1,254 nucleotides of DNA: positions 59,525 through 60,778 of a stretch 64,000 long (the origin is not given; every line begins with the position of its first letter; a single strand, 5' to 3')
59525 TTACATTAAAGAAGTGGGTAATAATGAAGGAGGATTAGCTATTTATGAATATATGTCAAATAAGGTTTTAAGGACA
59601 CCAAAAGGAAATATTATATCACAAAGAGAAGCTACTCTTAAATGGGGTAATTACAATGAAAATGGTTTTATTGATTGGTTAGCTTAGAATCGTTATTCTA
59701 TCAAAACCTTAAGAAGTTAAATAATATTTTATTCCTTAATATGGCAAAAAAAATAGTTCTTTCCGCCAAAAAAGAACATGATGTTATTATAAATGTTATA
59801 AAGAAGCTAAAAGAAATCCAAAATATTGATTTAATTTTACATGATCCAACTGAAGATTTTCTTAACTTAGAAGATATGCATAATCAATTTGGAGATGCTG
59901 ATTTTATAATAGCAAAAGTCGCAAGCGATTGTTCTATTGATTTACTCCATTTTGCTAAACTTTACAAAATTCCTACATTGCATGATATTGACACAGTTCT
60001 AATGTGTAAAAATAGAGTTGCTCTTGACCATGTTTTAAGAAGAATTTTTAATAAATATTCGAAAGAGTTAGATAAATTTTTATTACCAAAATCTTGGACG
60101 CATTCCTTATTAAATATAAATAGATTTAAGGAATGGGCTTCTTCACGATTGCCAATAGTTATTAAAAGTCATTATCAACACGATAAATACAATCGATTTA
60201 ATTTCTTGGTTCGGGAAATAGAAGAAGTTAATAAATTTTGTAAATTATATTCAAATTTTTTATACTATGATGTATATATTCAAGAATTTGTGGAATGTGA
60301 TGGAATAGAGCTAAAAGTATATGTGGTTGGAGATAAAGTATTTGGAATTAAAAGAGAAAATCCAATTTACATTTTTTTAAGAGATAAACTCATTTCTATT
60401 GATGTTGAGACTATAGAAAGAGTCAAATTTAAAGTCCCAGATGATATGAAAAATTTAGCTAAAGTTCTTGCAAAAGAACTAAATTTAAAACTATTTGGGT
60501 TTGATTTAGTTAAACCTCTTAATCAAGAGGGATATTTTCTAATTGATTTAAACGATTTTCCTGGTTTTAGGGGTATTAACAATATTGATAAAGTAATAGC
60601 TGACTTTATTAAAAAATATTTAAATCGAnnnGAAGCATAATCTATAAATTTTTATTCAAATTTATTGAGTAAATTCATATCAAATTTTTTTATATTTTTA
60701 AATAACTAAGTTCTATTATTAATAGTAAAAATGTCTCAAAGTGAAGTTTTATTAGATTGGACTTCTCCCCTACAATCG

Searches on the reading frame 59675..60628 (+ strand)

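Call 83: search_protein_families(library=pfam, proteins=[window:59675-60628:+], max_evalue=0.0001)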
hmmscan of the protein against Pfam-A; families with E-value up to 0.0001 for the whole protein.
window:59675-60628:+ (318 aa): 1 family
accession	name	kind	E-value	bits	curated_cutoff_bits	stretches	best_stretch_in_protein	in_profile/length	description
PF05770.16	Ins134_P3_kin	-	3e-14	53.4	23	1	258-313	144-200/201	Inositol 1,3,4-trisphosphate 5/6-kinase ATP-grasp domain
